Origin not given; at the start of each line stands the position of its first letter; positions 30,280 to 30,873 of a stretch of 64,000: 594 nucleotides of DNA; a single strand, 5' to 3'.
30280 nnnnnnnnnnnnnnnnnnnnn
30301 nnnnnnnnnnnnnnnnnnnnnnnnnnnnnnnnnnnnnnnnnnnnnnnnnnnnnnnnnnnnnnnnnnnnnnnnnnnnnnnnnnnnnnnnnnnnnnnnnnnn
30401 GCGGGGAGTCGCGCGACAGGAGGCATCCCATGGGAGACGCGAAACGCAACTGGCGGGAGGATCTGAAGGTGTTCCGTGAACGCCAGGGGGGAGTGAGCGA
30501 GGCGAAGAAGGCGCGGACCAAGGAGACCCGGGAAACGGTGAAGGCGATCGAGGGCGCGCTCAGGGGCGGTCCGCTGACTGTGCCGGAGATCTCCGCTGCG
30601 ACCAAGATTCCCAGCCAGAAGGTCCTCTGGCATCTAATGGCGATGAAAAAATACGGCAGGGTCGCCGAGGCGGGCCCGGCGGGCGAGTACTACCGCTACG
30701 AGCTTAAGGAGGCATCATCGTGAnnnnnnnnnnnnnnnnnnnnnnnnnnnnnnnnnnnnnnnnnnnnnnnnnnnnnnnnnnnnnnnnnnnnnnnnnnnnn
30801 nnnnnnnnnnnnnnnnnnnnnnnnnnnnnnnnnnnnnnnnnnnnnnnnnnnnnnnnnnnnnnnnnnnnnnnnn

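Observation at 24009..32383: Cytoplasmic Mvh-type [NiFe]-hydrogenase wired to a Qmo-like membrane module instead of HdrBC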

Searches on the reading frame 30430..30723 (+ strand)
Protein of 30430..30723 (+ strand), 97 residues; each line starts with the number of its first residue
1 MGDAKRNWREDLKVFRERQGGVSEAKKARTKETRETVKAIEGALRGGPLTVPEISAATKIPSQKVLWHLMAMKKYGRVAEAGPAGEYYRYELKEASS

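Call 5: search_protein_families(library=pfam, proteins=[window:30430-30723:+], max_evalue=0.01)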
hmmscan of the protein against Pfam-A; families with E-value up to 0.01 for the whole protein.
window:30430-30723:+ (97 aa): 3 families
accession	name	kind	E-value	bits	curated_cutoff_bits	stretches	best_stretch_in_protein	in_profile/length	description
PF12840.13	HTH_20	-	9.8e-05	22.7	27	1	36-75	5-45/51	Helix-turn-helix domain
PF01022.26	HTH_5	-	0.0041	17.4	22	1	43-76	10-43/47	Bacterial regulatory protein, arsR family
PF21476.4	PF0610-like_N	-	0.0076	16.9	33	0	43-69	9-35/50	PF0610-like, N-terminal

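Call 6: search_protein_families(library=ncbifam, proteins=[window:30430-30723:+], max_evalue=0.01)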
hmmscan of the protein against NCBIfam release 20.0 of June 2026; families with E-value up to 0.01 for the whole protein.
window:30430-30723:+ (97 aa): 1 family
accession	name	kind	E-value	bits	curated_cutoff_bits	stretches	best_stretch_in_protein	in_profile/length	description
NF033788.1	HTH_metalloreg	subfamily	0.0091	15.8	55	0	42-80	18-57/77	metalloregulator ArsR/SmtB family transcription factor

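Call 58: find_homologous_proteins(query=window:30430-30723:+, max_evalue=0.001)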
Query window:30430-30723:+ (97 aa): 40 proteins with E <= 0.001 among 45 candidates.
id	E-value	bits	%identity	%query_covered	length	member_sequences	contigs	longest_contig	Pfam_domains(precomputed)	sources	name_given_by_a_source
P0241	3.5e-56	205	100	100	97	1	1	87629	-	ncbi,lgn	ncbi:MAG: hypothetical protein ACE141_04745 [Bryobacteraceae bacterium]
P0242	2.4e-49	183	88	100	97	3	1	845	-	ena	-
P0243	3.5e-46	173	84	100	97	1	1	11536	-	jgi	jgi:hypothetical protein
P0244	2.2e-45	170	85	100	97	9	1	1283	-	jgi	-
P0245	8.0e-45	169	84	100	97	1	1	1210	-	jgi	jgi:hypothetical protein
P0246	2.9e-44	167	84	100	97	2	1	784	-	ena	-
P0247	7.6e-44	165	84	100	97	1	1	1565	-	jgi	jgi:predicted Rossmann fold nucleotide-binding protein DprA/Smf involved in DNA uptake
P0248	8.8e-44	165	81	100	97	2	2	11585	-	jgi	jgi:hypothetical protein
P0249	2.0e-43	164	81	100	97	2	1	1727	-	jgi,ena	-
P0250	7.2e-43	162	80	100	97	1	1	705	-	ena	-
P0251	3.3e-42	160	76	100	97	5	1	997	-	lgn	-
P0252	5.9e-42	159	79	100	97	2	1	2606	-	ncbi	-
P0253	4.0e-41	157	75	100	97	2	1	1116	-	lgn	-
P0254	1.3e-39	152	72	100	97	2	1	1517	-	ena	-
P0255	2.9e-39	151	71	100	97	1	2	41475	-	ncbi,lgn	-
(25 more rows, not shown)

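Call 61: find_encoding_contigs(protein=P0241, flank=10000, max_places=3)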
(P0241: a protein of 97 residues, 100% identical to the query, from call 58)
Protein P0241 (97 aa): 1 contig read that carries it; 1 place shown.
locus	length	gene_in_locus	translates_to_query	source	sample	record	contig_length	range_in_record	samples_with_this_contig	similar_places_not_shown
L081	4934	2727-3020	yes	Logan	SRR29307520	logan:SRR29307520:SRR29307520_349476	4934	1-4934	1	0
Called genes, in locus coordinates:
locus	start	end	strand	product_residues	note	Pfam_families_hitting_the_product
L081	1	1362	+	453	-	?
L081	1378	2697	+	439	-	PF00890:FAD_binding_2 (weak), PF01266:DAO (weak), PF07992:Pyr_redox_2 (weak), PF12831:FAD_oxidored, PF13450:NAD_binding_8 (weak), PF12838:Fer4_7 (weak), PF00037:Fer4 (weak)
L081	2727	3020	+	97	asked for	-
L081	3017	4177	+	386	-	PF12838:Fer4_7 (weak), PF13183:Fer4_8, PF13187:Fer4_9 (weak), PF13534:Fer4_17 (weak)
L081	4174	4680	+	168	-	PF01750:HycI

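Call 66: predict_structure(alignment_id=A3)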
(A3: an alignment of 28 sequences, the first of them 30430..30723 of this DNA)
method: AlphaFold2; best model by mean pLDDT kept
length: 97 residues; sequences in the alignment: 28
mean_pLDDT: 81.3   pTM: 0.63
mean pLDDT of the five models: 81.3, 79.2, 76.8, 75.7, 69.9
residues with pLDDT >= 90: 34; 70-90: 45; 50-70: 13; < 50: 5
segments of 3 or more residues with pLDDT < 50: 1-3
pLDDT, mean of each block of 10 residues (from residue 1): 60 69 76 91 89 91 92 89 86 64
secondary structure, 60 per line:
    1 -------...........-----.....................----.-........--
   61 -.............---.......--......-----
elements in order: H8-18 H24-44 H51-58 H62-74 E78-84 E87-92

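Call 69: fold_search(model_id=the predicted structure, library=pdb)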
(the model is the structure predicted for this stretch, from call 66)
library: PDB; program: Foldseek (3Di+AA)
matches with E <= 10: 1527; with E <= 0.001: 0
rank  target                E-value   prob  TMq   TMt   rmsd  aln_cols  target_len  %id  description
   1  6uvu_A                4.4e-03  1.00  0.54  0.48   6.2        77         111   19  Crystal structure of the AntR antimony-specific transcriptional repressor (released 2020-11-04)
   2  1r23_A                6.1e-03  1.00  0.54  0.50   6.9        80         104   14  Crystal structure of the cyanobacterial metallothionein repressor SmtB in the Zn1-form (one Zn(II) per dimer) (released 2004-05-18)
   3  3cuo_D                7.0e-03  1.00  0.52  0.54   6.8        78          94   18  Crystal structure of the predicted DNA-binding transcriptional regulator from E. coli (released 2008-06-17)
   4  1smt_A                7.0e-03  1.00  0.53  0.53   7.2        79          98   14  SMTB REPRESSOR FROM SYNECHOCOCCUS PCC7942 (released 1997-12-03)
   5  7p6f_BBB              7.5e-03  1.00  0.52  0.50   2.0        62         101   32  1.93 A resolution X-ray crystal structure of the transcriptional regulator SrnR from Streptomyces griseus (released 2022-05-25)
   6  6uvu_B                8.0e-03  1.00  0.53  0.46   6.3        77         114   19  Crystal structure of the AntR antimony-specific transcriptional repressor (released 2020-11-04)
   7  4lb5_B                9.7e-03  1.00  0.56  0.85   1.7        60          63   23  Crystal structure of PKZ Zalpha in complex with ds(CG)6 (hexagonal form) (released 2013-09-18)
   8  4rs8_A                9.7e-03  1.00  0.51  0.58   1.7        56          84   30  Apo structure of novel pNOB8 plasmid centromere binding protein (released 2015-09-16)
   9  1r1t_B                1.0e-02  1.00  0.53  0.52   7.1        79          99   14  Crystal structure of the cyanobacterial metallothionein repressor SmtB in the apo-form (released 2004-05-18)
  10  4yif_C                1.1e-02  1.00  0.52  0.37   1.8        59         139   14  Crystal structure of Rv0880 (released 2015-06-10)
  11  7kua                  1.1e-02  1.00  0.55  0.37   5.5        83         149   16  Crystal structure of the MarR family transcriptional regulator from Pseudomonas putida bound to Indole 3 acetic acid (released 2021-12-01)
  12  5j6x_B                1.2e-02  1.00  0.58  0.85   1.7        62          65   22  Crystal structure of the apo-Zalpha of Zebrafish PKZ (released 2016-09-07)
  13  1smt_B                1.2e-02  1.00  0.53  0.51   7.0        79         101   14  SMTB REPRESSOR FROM SYNECHOCOCCUS PCC7942 (released 1997-12-03)
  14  5j6x_A                1.3e-02  1.00  0.57  0.82   1.7        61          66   23  Crystal structure of the apo-Zalpha of Zebrafish PKZ (released 2016-09-07)
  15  4a6d                  1.3e-02  0.99  0.46  0.14  12.2       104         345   12  Crystal structure of human N-acetylserotonin methyltransferase (ASMT) in complex with SAM (released 2012-11-07)
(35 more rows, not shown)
